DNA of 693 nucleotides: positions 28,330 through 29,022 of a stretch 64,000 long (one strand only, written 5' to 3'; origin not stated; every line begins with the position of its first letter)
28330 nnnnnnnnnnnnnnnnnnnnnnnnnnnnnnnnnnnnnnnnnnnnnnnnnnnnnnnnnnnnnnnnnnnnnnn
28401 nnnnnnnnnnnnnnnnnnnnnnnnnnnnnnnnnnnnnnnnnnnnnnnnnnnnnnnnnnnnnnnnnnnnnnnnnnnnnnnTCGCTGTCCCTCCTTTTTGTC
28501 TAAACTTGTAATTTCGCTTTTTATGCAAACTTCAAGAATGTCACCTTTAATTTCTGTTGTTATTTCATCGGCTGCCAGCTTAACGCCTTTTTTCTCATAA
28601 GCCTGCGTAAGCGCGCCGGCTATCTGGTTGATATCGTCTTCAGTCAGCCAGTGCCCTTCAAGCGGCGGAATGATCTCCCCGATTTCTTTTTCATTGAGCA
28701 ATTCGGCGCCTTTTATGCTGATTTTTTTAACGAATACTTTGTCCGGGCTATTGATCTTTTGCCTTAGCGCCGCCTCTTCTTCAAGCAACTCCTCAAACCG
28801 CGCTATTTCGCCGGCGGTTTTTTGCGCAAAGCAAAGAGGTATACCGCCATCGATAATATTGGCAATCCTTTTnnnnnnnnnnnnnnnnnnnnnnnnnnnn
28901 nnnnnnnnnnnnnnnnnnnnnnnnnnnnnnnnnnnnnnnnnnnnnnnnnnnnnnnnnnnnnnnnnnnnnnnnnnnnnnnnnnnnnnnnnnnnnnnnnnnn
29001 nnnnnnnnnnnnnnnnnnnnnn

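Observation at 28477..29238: Lipid kinase DgkA fused to a periplasmic POTRA-like domain, translationally coupled to tpsB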

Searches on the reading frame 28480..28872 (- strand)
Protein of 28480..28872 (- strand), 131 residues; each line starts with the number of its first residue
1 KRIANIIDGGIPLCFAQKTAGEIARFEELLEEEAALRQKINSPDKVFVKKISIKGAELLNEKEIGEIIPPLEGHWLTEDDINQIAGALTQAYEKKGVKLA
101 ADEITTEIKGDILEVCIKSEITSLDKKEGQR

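Call 6: find_homologous_proteins(query=window:28480-28872:-, max_evalue=0.001)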
Query seq(131 aa) (131 aa): 1 proteins with E <= 0.001 among 24 candidates.
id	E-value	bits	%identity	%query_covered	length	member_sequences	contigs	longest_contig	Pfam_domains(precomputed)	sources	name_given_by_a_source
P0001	6.3e-33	131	59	89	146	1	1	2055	PF07244.21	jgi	jgi:outer membrane protein assembly factor BamA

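Call 8: find_encoding_contigs(protein=P0001, flank=5000)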
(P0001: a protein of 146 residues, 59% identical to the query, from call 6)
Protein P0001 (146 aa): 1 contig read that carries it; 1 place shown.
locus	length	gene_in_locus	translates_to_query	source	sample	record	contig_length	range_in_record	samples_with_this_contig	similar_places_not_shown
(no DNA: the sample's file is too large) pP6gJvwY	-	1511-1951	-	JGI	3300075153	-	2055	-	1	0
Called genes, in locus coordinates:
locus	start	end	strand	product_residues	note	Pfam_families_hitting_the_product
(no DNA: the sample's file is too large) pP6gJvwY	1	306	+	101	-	?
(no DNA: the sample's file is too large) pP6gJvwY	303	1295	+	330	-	PF01073:3Beta_HSD, PF01370:Epimerase, PF02719:Polysacc_synt_2, PF04321:RmlD_sub_bind, PF05368:NmrA, PF13460:NAD_binding_10, PF16363:GDP_Man_Dehyd, PF07993:NAD_binding_4 (weak)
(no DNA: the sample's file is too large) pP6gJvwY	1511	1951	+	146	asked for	PF07244:POTRA (weak)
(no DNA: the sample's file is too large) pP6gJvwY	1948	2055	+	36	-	?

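Call 30: find_homologous_proteins(query=A2, max_evalue=0.001)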
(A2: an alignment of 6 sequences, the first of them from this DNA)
Query A2 (6 sequences) (123 aa, profile of the alignment): 19 proteins with E <= 0.001 among 2826 candidates.
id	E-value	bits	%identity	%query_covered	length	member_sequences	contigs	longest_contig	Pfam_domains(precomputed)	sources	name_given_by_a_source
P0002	3.0e-51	190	41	91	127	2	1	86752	PF08479.17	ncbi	ncbi:POTRA domain-containing protein [Candidatus Omnitrophota bacterium]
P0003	1.0e-50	189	46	87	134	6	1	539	PF08479.17,PF07244.21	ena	-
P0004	7.3e-49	183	36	93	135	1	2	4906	PF08479.17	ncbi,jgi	jgi:hemolysin activation/secretion protein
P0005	1.6e-48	182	34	89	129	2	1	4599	PF08479.17,PF07244.21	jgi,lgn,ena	-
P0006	2.1e-44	168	100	100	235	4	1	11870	PF08479.17,PF01219.25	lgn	-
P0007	1.4e-43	166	42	85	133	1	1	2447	PF08479.17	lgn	-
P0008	1.1e-42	163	42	85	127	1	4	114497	PF08479.17,PF07244.21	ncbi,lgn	-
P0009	1.3e-42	162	42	85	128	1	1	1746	PF08479.17,PF07244.21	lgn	-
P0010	1.2e-40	156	41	90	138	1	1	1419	PF08479.17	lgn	-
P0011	2.3e-40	155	45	78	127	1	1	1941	PF08479.17,PF07244.21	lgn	-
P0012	2.4e-40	155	44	88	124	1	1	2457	PF08479.17,PF07244.21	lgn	-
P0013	1.0e-38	150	37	78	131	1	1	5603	PF08479.17,PF07244.21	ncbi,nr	ncbi:MAG: hypothetical protein NTW64_00720 [Candidatus Omnitrophica bacterium]|nr:hypothetical prote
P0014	1.4e-37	146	44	74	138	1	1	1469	PF08479.17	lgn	-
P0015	6.9e-37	144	43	79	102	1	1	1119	PF08479.17,PF07244.21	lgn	-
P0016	6.3e-36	141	42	77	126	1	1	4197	PF08479.17,PF07244.21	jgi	-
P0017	7.5e-36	141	42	77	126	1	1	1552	PF08479.17,PF07244.21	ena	-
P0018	4.1e-35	138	40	77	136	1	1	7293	PF08479.17,PF07244.21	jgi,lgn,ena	-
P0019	8.4e-35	137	40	85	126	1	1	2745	PF08479.17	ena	-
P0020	1.7e-32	130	47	85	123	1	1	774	PF08479.17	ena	-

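Call 36: find_encoding_contigs(protein=P0023, flank=5000)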
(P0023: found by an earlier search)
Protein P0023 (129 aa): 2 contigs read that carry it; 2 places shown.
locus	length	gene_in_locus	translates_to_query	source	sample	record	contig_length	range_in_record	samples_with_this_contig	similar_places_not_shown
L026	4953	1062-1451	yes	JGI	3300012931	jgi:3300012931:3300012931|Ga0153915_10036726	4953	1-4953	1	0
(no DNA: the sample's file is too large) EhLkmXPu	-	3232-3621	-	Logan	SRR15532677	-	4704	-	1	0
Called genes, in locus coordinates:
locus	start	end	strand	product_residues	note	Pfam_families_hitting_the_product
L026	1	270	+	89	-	?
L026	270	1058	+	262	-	PF00809:Pterin_bind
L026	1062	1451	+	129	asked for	PF01219:DAGK_prokar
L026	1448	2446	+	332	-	PF01073:3Beta_HSD, PF01370:Epimerase, PF02719:Polysacc_synt_2, PF04321:RmlD_sub_bind, PF05368:NmrA, PF13460:NAD_binding_10, PF16363:GDP_Man_Dehyd, PF07993:NAD_binding_4 (weak)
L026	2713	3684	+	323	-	PF01171:ATP_bind_3, PF09179:TilS (weak)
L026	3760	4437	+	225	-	PF05552:MS_channel_1st_1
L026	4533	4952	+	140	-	?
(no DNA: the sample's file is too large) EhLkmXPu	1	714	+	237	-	?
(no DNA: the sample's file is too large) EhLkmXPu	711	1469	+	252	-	PF01656:CbiA, PF13614:AAA_31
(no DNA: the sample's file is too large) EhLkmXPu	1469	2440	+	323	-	PF03599:CdhD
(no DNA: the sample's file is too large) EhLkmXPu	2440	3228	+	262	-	PF00809:Pterin_bind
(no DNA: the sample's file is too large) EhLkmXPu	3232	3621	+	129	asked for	PF01219:DAGK_prokar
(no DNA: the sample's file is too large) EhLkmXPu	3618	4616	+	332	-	PF01073:3Beta_HSD, PF01370:Epimerase, PF02719:Polysacc_synt_2, PF04321:RmlD_sub_bind, PF05368:NmrA, PF13460:NAD_binding_10, PF16363:GDP_Man_Dehyd, PF07993:NAD_binding_4 (weak)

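Call 37: find_encoding_contigs(protein=P0022, flank=5000)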
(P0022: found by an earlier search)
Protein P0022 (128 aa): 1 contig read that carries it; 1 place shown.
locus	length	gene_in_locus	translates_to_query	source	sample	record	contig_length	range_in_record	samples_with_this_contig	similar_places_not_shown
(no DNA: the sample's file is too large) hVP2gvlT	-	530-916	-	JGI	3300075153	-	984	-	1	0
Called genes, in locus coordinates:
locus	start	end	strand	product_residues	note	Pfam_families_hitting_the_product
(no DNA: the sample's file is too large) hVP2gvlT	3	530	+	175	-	?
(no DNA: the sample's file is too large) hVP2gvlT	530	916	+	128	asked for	PF01219:DAGK_prokar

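Call 46: find_related_loci(query=P0001, collection=metagenome_contigs, flank=3000)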
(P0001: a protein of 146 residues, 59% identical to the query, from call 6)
Query P0001 (146 aa) in metagenome_contigs; peptide patterns used: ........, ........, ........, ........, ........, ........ (x = any residue, [..] = any of these).
490 stretches matched a pattern, but none encodes a relative of the query by tblastn (E <= 1e-3).

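Call 49: find_related_loci(query=A3, collection=metagenome_contigs, flank=3500)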
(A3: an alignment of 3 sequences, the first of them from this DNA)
Query A3 (123 aa) in metagenome_contigs; peptide patterns used: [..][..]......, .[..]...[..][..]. (x = any residue, [..] = any of these).
599 stretches matched a pattern, but none encodes a relative of the query by tblastn (E <= 1e-3).

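Call 51: find_encoding_contigs(protein=P0006, flank=3000)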
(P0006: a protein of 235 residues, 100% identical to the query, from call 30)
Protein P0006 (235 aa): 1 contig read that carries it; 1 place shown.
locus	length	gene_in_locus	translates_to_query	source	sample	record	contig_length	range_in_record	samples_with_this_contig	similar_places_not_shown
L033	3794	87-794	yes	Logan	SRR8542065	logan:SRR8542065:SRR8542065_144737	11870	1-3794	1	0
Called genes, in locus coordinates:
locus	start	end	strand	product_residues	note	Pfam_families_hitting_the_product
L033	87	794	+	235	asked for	PF01219:DAGK_prokar, PF08479:POTRA_2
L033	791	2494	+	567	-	PF07244:POTRA (faint), PF08479:POTRA_2, PF03865:ShlB, PF01103:Omp85 (faint)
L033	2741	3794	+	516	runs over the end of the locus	PF05860:TPS, PF13448:DUF4114 (weak)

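Call 83: find_encoding_contigs(protein=P0008, flank=4000, max_places=2)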
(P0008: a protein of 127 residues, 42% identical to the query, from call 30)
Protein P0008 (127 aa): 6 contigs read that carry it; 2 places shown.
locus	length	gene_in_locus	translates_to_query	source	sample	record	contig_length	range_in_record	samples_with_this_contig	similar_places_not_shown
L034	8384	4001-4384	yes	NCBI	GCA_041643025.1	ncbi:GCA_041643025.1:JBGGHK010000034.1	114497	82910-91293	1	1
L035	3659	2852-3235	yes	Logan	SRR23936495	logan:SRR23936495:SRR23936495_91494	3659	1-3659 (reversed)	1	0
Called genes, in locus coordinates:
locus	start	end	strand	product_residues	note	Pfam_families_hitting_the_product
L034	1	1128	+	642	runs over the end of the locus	PF00111:Fer2, PF17650:RACo_linker, PF17651:Raco_middle, PF14574:RACo_C_ter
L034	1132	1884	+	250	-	PF00142:Fer4_NifH (weak), PF01656:CbiA, PF02374:ArsA_ATPase (weak), PF13614:AAA_31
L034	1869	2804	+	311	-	PF03599:CdhD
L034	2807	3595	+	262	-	PF03599:CdhD (weak), PF00809:Pterin_bind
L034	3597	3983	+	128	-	PF01219:DAGK_prokar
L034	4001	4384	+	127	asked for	PF07244:POTRA (faint), PF08479:POTRA_2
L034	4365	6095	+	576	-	PF07244:POTRA (faint), PF08479:POTRA_2, PF03865:ShlB, PF01103:Omp85 (faint)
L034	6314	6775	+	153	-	-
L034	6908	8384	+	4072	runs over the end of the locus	-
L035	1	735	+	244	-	?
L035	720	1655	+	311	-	PF03599:CdhD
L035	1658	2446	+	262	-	PF03599:CdhD (weak), PF00809:Pterin_bind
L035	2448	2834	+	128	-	PF01219:DAGK_prokar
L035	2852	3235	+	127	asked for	PF07244:POTRA (faint), PF08479:POTRA_2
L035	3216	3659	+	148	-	?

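Call 84: find_encoding_contigs(protein=P0018, flank=4000, max_places=2)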
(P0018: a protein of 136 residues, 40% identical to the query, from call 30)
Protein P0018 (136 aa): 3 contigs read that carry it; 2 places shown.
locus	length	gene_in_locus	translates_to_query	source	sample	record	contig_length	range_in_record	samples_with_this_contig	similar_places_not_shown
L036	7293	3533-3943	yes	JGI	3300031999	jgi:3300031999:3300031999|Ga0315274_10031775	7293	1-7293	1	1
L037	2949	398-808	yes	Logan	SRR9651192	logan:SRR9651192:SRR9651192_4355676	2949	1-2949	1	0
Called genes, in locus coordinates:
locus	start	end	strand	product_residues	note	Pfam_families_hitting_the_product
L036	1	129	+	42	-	?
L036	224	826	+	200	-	-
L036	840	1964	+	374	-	PF00142:Fer4_NifH, PF01656:CbiA, PF02374:ArsA_ATPase (weak), PF06564:CBP_BcsQ, PF10609:ParA, PF13614:AAA_31, PF02922:CBM_48, PF16561:AMPK1_CBM, +1 more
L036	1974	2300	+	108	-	PF09685:MamF_MmsF (weak)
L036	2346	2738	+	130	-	-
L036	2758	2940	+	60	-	-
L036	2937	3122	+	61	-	-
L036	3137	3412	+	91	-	-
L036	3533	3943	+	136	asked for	PF07244:POTRA (weak), PF08479:POTRA_2 (weak)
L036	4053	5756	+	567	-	PF07244:POTRA (weak), PF08479:POTRA_2, PF03865:ShlB, PF01103:Omp85 (weak)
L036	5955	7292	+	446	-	?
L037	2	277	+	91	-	?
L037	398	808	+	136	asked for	PF07244:POTRA (weak), PF08479:POTRA_2 (weak)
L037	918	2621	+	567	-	PF07244:POTRA (weak), PF08479:POTRA_2, PF03865:ShlB, PF01103:Omp85 (weak)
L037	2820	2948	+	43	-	?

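Call 85: find_encoding_contigs(protein=P0013, flank=4000, max_places=2)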
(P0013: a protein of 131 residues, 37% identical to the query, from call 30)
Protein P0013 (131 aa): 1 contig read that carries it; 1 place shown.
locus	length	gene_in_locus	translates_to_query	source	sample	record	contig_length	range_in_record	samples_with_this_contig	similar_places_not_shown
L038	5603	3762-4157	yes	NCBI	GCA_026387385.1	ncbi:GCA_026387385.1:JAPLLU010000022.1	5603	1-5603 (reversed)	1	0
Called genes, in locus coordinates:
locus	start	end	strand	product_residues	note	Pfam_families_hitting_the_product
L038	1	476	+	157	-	?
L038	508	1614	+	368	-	PF00142:Fer4_NifH, PF01656:CbiA, PF02374:ArsA_ATPase (weak), PF06564:CBP_BcsQ (weak), PF09140:MipZ, PF10609:ParA, PF13614:AAA_31, PF16561:AMPK1_CBM, +1 more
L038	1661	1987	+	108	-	PF09685:MamF_MmsF (weak)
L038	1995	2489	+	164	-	PF00881:Nitroreductase, PF14512:TM1586_NiRdase (weak), PF00881:Nitroreductase (weak)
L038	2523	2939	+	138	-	PF16325:Peptidase_U32_C (faint)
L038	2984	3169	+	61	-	-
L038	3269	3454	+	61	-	-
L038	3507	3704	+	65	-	-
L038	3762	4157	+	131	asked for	PF07244:POTRA (weak), PF08479:POTRA_2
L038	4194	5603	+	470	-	PF07244:POTRA (faint), PF08479:POTRA_2, PF03865:ShlB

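Call 89: find_homologous_proteins(query=A7, max_evalue=0.001)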
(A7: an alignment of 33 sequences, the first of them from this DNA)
Query A7 (33 sequences) (115 aa, profile of the alignment): 34 proteins with E <= 0.001 among 6210 candidates.
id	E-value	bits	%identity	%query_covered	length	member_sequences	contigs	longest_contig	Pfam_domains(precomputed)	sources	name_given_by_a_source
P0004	6.2e-48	180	34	95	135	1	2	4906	PF08479.17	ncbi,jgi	jgi:hemolysin activation/secretion protein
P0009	6.4e-47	176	39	86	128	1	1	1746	PF08479.17,PF07244.21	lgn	-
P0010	8.2e-47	176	43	79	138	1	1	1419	PF08479.17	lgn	-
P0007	1.2e-46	175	41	84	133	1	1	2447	PF08479.17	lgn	-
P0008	2.8e-46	174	43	84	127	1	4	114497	PF08479.17,PF07244.21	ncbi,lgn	-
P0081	4.9e-46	173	42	88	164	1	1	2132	PF08479.17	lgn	-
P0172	1.8e-45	172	44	88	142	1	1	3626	PF08479.17,PF07244.21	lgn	-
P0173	2.7e-45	171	41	87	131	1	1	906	PF08479.17,PF07244.21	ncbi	-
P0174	7.7e-45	170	41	87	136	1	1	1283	PF08479.17,PF07244.21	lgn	-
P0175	1.4e-44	169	44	86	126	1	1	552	-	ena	-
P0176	1.9e-44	168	46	86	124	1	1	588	PF08479.17,PF07244.21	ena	-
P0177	3.2e-44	168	43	86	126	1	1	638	PF08479.17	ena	-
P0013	5.8e-44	167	35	79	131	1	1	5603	PF08479.17,PF07244.21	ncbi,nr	ncbi:MAG: hypothetical protein NTW64_00720 [Candidatus Omnitrophica bacterium]|nr:hypothetical prote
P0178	1.3e-43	166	45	86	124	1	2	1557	PF08479.17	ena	-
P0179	2.0e-43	165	43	79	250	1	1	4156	PF08479.17,PF07244.21,PF00072.31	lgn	-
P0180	2.2e-43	165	35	83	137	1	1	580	PF08479.17,PF07244.21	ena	-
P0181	4.0e-43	164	44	77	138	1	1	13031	PF08479.17,PF07244.21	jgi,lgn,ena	-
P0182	5.7e-43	164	37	84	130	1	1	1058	PF08479.17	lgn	-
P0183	3.6e-42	161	41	86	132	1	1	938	PF08479.17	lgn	-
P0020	5.1e-42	160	46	86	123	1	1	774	PF08479.17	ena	-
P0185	1.5e-41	159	45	71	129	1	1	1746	PF08479.17,PF07244.21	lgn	-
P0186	4.1e-41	158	39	87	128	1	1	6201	PF08479.17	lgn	-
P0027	8.6e-40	153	61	90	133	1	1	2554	PF08479.17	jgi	jgi:hemolysin activation/secretion protein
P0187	2.6e-39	152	39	84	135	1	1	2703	PF08479.17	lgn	-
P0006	7.5e-39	150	100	100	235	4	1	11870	PF08479.17,PF01219.25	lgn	-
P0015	4.7e-38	148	43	84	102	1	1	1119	PF08479.17,PF07244.21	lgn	-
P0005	1.7e-36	143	33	87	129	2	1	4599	PF08479.17,PF07244.21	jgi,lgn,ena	-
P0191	2.3e-35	139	42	85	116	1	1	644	PF08479.17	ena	-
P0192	4.7e-34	135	40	78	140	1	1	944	PF08479.17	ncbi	-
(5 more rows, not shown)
